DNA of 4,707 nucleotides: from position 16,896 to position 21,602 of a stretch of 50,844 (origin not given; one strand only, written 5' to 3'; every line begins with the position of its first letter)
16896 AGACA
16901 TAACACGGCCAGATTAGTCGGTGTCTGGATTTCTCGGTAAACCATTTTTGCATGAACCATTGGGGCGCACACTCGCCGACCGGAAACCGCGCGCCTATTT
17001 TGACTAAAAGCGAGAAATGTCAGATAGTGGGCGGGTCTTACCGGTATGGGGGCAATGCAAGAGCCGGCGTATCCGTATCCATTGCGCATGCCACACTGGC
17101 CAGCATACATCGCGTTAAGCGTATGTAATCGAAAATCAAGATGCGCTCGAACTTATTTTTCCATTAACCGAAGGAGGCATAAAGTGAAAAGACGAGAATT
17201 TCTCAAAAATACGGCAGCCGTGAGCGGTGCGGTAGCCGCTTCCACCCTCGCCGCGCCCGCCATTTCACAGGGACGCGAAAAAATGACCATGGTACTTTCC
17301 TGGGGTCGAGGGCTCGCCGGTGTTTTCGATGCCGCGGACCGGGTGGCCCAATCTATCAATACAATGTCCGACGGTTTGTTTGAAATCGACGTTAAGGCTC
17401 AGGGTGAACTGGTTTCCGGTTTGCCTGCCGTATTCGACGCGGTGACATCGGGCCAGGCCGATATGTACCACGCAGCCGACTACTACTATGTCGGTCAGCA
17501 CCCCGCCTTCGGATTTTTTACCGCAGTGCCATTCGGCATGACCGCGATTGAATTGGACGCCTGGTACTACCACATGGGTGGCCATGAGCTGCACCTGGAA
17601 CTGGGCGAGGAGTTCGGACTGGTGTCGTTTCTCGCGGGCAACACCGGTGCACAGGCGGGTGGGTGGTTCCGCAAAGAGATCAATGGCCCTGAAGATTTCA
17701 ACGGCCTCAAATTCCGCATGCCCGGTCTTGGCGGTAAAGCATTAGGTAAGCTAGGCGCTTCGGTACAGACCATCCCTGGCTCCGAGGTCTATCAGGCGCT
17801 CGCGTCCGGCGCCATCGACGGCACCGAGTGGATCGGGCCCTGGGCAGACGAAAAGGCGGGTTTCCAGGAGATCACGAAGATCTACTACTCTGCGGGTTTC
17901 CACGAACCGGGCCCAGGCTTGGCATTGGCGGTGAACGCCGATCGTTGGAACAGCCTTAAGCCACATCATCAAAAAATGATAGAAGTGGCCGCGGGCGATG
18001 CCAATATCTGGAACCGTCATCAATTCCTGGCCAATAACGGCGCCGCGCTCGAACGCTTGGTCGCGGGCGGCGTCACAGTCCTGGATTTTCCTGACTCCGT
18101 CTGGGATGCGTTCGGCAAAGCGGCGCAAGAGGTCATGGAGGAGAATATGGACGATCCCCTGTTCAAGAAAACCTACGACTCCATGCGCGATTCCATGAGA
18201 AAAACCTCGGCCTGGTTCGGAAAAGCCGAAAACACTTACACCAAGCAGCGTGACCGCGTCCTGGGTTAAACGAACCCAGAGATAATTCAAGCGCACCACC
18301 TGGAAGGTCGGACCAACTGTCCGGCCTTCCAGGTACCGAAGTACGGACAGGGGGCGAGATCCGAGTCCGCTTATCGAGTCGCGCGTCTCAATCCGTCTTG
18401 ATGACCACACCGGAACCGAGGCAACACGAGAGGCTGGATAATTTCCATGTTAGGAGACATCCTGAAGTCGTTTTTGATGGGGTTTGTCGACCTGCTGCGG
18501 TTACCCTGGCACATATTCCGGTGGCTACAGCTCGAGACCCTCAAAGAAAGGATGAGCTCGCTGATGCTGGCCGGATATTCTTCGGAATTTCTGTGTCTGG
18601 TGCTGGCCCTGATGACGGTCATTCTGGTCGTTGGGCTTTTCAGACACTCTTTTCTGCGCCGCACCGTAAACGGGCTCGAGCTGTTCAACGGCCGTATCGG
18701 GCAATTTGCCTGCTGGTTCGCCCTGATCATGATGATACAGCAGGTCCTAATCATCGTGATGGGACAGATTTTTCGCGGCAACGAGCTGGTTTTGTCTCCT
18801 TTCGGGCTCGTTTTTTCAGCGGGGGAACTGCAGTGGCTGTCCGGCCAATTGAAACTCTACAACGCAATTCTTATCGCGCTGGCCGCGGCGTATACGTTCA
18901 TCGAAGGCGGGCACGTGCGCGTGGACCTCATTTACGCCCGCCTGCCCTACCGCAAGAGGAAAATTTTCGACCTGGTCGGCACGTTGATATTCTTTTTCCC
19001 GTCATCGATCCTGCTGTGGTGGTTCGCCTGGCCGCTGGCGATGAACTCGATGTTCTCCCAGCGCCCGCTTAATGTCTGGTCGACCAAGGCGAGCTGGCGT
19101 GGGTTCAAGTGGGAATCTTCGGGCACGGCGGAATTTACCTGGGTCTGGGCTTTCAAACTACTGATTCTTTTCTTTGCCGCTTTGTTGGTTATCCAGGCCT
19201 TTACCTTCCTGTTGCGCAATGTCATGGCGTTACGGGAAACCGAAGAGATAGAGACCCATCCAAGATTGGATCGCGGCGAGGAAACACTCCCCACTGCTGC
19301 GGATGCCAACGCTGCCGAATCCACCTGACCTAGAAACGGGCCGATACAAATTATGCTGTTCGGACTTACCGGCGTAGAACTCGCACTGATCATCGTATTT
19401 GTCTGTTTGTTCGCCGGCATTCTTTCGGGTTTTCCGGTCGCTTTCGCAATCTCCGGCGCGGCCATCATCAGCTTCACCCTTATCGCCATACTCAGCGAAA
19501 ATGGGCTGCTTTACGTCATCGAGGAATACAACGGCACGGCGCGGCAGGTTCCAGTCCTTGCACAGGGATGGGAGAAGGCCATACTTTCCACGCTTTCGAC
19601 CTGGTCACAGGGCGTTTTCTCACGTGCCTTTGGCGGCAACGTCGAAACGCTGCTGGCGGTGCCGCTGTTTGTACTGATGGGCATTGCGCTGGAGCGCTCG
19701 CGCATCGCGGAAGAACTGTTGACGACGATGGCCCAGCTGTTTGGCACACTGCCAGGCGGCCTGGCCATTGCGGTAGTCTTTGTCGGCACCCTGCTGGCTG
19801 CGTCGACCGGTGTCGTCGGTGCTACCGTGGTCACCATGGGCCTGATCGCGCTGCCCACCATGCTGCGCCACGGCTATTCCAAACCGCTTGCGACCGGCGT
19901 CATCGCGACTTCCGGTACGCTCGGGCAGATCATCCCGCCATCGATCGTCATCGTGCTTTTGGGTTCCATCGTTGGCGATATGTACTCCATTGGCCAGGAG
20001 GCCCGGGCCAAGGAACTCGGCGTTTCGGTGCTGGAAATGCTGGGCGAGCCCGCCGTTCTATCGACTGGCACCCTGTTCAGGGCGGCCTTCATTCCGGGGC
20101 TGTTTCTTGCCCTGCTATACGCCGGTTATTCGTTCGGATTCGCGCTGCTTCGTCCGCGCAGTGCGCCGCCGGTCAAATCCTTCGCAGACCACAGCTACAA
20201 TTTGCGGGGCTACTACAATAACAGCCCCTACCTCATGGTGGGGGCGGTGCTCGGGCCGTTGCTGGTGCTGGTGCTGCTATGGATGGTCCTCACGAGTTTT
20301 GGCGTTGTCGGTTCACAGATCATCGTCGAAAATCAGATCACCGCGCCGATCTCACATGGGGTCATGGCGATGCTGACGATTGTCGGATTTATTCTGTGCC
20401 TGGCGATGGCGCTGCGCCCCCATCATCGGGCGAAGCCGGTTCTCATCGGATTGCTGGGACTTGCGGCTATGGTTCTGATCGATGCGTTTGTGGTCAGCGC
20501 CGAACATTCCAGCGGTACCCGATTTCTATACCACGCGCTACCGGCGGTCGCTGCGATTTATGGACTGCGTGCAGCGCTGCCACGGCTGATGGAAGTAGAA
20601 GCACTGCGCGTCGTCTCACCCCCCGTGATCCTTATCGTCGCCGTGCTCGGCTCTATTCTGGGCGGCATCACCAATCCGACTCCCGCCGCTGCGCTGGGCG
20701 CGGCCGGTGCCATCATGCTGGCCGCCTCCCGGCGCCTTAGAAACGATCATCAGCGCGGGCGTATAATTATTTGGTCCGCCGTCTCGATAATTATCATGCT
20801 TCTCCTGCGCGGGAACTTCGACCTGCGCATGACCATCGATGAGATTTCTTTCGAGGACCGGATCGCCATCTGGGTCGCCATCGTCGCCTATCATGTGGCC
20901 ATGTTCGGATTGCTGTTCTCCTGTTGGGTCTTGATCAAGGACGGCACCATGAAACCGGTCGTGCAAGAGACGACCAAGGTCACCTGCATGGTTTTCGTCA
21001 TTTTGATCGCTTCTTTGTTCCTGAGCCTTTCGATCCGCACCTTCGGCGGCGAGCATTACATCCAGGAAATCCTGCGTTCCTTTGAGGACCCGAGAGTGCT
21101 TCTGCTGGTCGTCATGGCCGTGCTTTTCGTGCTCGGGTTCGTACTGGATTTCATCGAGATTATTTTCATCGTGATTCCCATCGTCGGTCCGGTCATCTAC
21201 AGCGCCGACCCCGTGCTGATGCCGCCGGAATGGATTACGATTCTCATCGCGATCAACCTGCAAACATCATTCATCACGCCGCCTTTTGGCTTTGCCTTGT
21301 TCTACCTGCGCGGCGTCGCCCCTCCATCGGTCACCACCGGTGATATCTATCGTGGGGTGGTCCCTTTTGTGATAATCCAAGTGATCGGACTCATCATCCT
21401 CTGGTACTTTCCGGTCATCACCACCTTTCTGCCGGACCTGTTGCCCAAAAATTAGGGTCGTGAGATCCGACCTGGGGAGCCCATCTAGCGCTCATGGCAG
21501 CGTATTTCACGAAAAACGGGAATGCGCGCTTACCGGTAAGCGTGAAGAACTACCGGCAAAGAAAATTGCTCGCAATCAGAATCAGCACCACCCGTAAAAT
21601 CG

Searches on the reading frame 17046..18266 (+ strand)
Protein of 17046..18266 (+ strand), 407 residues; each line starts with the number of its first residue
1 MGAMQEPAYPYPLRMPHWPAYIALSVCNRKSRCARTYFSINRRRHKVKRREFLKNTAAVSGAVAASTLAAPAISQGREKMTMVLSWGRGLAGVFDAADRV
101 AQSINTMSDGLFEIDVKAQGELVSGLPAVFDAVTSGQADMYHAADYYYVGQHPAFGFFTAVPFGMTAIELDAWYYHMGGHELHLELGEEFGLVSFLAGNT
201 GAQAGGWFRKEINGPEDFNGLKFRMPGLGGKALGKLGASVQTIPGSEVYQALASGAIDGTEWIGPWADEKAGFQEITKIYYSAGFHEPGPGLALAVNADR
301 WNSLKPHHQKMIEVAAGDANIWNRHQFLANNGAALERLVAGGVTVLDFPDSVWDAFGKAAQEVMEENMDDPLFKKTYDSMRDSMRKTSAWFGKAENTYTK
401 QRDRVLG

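Call 7: search_protein_families(library=pfam, proteins=[window:17046-18266:+], max_evalue=0.001)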
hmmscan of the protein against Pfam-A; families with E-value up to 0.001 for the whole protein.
window:17046-18266:+ (407 aa): 2 families
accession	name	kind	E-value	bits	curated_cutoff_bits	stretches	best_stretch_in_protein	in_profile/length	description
PF03480.18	DctP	-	5.7e-49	167.4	23.4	1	94-366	12-281/286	Bacterial extracellular solute-binding protein, family 7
PF10399.14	UCR_Fe-S_N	-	0.001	18.9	24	0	45-75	7-37/41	Ubiquitinol-cytochrome C reductase Fe-S subunit TAT signal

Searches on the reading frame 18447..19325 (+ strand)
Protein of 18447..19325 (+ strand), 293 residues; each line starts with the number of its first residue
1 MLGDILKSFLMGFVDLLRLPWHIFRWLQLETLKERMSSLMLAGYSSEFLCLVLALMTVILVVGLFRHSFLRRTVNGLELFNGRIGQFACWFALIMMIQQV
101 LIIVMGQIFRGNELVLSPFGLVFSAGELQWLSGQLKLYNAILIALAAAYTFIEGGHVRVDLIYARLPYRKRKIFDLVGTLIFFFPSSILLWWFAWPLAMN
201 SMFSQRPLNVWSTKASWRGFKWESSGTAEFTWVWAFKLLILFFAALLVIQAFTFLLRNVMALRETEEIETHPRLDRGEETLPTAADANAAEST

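Call 7: search_protein_families(library=pfam, proteins=[window:18447-19325:+], max_evalue=0.001)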
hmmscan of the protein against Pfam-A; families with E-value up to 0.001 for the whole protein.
window:18447-19325:+ (293 aa): 1 family
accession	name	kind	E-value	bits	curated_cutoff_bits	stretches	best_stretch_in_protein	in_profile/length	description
PF04290.18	DctQ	-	2.7e-08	34.2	28.3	1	135-256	26-127/132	Tripartite ATP-independent periplasmic transporters, DctQ component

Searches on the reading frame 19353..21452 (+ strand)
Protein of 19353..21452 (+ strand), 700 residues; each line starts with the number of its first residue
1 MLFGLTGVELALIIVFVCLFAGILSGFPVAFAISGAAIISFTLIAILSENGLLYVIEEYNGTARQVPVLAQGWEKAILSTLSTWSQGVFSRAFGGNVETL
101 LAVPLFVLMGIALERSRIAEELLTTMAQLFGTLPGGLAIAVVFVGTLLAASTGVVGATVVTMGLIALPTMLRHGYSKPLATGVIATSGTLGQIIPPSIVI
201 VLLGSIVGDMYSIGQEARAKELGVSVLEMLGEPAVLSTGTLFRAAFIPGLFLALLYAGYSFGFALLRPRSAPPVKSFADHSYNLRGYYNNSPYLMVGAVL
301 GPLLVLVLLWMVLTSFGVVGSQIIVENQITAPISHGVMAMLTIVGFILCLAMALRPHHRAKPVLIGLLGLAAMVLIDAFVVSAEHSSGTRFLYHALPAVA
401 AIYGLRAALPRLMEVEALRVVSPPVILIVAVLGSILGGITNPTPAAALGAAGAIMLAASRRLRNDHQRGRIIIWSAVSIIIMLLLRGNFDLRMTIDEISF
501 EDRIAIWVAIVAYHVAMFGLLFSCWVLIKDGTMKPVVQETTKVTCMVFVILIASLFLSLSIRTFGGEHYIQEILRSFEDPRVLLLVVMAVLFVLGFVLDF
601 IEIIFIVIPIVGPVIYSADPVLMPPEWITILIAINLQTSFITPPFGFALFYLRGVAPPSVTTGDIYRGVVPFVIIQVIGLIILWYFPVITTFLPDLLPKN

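Call 7: search_protein_families(library=pfam, proteins=[window:19353-21452:+], max_evalue=0.001)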
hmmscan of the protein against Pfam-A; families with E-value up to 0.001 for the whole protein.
window:19353-21452:+ (700 aa): 1 family
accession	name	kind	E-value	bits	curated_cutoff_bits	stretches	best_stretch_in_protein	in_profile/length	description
PF06808.19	DctM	-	5.4e-53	180.7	23.8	2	16-208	1-160/413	Tripartite ATP-independent periplasmic transporter, DctM component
